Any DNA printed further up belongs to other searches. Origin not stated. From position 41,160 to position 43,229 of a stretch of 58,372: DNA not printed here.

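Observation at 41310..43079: Radical SAM-SPASM enzyme fused to a GNAT acetyltransferase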

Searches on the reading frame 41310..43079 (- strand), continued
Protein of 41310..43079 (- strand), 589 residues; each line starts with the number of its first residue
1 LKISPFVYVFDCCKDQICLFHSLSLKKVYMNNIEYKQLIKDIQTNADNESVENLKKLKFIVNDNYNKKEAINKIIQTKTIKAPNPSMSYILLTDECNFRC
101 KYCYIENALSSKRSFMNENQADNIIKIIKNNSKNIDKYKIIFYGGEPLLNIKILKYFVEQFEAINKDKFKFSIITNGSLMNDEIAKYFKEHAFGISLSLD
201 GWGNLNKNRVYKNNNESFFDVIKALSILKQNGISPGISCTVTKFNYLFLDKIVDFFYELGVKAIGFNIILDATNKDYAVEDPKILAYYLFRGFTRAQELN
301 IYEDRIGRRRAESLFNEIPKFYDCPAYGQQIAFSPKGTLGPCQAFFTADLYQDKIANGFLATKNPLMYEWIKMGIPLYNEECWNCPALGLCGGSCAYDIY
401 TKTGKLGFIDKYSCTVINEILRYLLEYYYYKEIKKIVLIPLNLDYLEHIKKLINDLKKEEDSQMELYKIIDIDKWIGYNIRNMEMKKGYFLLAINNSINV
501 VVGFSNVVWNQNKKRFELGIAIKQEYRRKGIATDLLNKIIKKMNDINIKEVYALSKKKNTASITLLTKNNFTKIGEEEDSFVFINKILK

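Call 65: fold_search(model_id=the predicted structure, library=pdb)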
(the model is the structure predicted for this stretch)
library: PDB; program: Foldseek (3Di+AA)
matches with E <= 10: 1830; with E <= 0.001: 715
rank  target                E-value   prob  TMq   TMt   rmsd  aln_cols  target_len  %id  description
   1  5wgg_A                1.0e-20  1.00  0.58  0.76   4.7       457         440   21  Structural Insights into Thioether Bond Formation in the Biosynthesis of Sactipeptides (released 2017-07-26)
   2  8vpo                  1.1e-20  1.00  0.56  0.72   5.2       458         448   20  X-Ray Crystal Structure of TigE from Paramaledivibacter caminithermalis (released 2024-02-07)
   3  5why_A                1.8e-20  1.00  0.54  0.74   7.6       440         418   21  Structural Insights into Thioether Bond Formation in the Biosynthesis of Sactipeptides (released 2017-07-26)
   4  5why_B                3.3e-20  1.00  0.53  0.72   7.8       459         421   21  Structural Insights into Thioether Bond Formation in the Biosynthesis of Sactipeptides (released 2017-07-26)
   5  4k37_B                2.7e-17  1.00  0.49  0.77   3.5       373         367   22  Native anSMEcpe with bound AdoMet (released 2013-05-08)
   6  4k39_B                2.3e-16  1.00  0.49  0.78   3.3       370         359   22  Native anSMEcpe with bound AdoMet and Cp18Cys peptide (released 2013-05-08)
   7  4k37_A                2.4e-16  1.00  0.48  0.75   3.6       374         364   21  Native anSMEcpe with bound AdoMet (released 2013-05-08)
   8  4k39_A                4.5e-16  1.00  0.49  0.77   3.4       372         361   22  Native anSMEcpe with bound AdoMet and Cp18Cys peptide (released 2013-05-08)
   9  4k38_A                4.5e-16  1.00  0.50  0.76   3.6       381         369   22  Native anSMEcpe with bound AdoMet and Kp18Cys peptide (released 2013-05-08)
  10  4k38_B                7.6e-16  1.00  0.49  0.78   3.4       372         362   22  Native anSMEcpe with bound AdoMet and Kp18Cys peptide (released 2013-05-08)
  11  4k36_A                1.1e-15  1.00  0.50  0.75   3.4       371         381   22  His6 tagged anSMEcpe with bound AdoMet (released 2013-05-08)
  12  9gm3_A                1.1e-15  1.00  0.51  0.77   3.6       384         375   20  Crystal structure of the complex formed between the radical SAM protein ChlB and the leader region of its precursor su (released 2025-06-25)
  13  9gmc_A                1.3e-15  1.00  0.51  0.77   3.6       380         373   21  Crystal structure of the complex formed between the radical SAM protein ChlB and the R3A mutant of ChlA (released 2025-06-25)
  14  9gm3_C                2.9e-15  1.00  0.51  0.77   3.6       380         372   19  Crystal structure of the complex formed between the radical SAM protein ChlB and the leader region of its precursor su (released 2025-06-25)
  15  9gmc_C                3.1e-15  1.00  0.52  0.79   3.4       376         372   19  Crystal structure of the complex formed between the radical SAM protein ChlB and the R3A mutant of ChlA (released 2025-06-25)
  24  3d8p_B                6.9e-10  1.00  0.23  0.76   3.4       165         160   21  Crystal structure of acetyltransferase of GNAT family (NP_373092.1) from STAPHYLOCOCCUS AUREUS MU50 at 2.20 A resoluti (released 2008-10-28)
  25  3d8p_A                2.5e-09  1.00  0.23  0.77   3.4       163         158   21  Crystal structure of acetyltransferase of GNAT family (NP_373092.1) from STAPHYLOCOCCUS AUREUS MU50 at 2.20 A resoluti (released 2008-10-28)
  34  2i79_E                7.8e-09  1.00  0.23  0.77   3.5       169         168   18  The crystal structure of the acetyltransferase of GNAT family from Streptococcus pneumoniae (released 2006-10-10)
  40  2i79_D                1.1e-08  1.00  0.23  0.77   3.4       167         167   17  The crystal structure of the acetyltransferase of GNAT family from Streptococcus pneumoniae (released 2006-10-10)
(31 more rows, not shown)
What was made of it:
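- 42825..43079 (-): N-terminal RRE-like winged-helix module, residues 1-85. The SPFVY.............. strands are conserved. Foldseek aligns the full length to CteB (call 65).
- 41313..41780 (-): GNAT acyltransferase domain, residues 434-589. It follows SPASM helix 411-433 after a two-residue junction. Foldseek gives TMt about 0.76-0.77 to GNAT structures (call 65).
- On SPASM subfamily of radical SAM enzymes: The fold matches CteB and anSME (call 65).
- On RiPP recognition element (PqqD-like): It aligns with RRE-bearing CteB over 457 columns (call 65).
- On GNAT acyltransferase superfamily: Foldseek TMt is about 0.77 to 3d8p and 2i79 (call 65).
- On Elp3: Foldseek TM to 8ptx_C is 0.27-0.29 with rmsd 21.9 (call 65).
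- Checked: Foldseek aligns 457 columns to CteB, which has an N-terminal RRE (call 65).
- The best matches are CteB (sactisynthase with an RRE), TigE and anSME (call 65).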

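Call 67: find_encoding_contigs(protein=P0007, flank=5000, max_places=3)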
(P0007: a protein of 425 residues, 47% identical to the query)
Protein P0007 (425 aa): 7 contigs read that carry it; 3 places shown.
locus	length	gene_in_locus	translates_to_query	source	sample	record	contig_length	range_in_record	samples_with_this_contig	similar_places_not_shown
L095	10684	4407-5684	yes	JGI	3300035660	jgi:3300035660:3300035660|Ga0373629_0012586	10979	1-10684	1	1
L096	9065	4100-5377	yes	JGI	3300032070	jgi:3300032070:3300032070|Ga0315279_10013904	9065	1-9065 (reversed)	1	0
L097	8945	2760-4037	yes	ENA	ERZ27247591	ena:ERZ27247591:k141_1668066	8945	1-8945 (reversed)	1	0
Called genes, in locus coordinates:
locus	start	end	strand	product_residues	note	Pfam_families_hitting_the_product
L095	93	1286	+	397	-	PF02788:RuBisCO_large_N, PF00016:RuBisCO_large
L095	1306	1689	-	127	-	PF18306:LDcluster4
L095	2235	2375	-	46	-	-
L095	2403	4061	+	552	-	-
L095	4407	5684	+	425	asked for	PF04055:Radical_SAM, PF13353:Fer4_12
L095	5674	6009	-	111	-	-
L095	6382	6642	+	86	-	-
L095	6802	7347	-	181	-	-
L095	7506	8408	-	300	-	PF04307:YdjM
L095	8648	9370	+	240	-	-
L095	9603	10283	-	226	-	-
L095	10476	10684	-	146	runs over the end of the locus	-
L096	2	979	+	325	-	?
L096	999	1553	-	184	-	PF18171:LSDAT_prok (faint), PF18306:LDcluster4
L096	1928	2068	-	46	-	-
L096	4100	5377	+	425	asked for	PF04055:Radical_SAM, PF13353:Fer4_12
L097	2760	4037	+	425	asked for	PF04055:Radical_SAM, PF13353:Fer4_12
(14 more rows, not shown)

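Call 81: find_related_loci(query=A4, collection=viral_contigs, flank=5000)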
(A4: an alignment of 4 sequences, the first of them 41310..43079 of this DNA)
Query A4 (589 aa) in viral_contigs; peptide patterns used: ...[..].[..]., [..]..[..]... (x = any residue, [..] = any of these).
301 stretches matched a pattern; 19 encode a relative of the query (tblastn E <= 1e-3); 19 distinct loci.
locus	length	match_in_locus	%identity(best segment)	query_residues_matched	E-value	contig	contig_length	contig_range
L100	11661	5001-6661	26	75-395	3e-16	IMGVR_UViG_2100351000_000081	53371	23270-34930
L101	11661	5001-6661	26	75-395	3e-16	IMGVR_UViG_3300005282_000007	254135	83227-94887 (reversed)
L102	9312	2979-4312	25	92-420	1e-15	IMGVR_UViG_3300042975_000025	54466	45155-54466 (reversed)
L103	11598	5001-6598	24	65-430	1e-15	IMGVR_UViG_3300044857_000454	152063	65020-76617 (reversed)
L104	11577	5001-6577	25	85-430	5e-14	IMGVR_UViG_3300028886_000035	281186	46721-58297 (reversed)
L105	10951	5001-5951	26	90-397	4e-14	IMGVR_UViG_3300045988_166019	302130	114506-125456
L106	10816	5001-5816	27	92-352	2e-13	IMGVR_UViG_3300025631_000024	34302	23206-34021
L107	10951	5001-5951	25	90-397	4e-13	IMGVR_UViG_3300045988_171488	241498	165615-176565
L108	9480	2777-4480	34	90-242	5e-13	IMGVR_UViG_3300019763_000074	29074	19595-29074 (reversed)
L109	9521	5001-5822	24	90-350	5e-12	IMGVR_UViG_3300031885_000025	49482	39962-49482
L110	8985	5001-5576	23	91-271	2e-11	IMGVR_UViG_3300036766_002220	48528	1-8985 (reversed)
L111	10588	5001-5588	26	92-270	2e-10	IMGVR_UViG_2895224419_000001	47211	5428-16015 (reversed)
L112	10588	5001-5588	26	92-270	2e-10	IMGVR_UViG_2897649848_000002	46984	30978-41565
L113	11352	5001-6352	24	85-430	9e-11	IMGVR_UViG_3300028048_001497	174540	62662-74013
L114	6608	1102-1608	26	90-241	2e-6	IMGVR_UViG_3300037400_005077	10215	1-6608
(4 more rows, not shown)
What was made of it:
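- Tried and rejected: The best is 26% identical and unfused (call 81).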
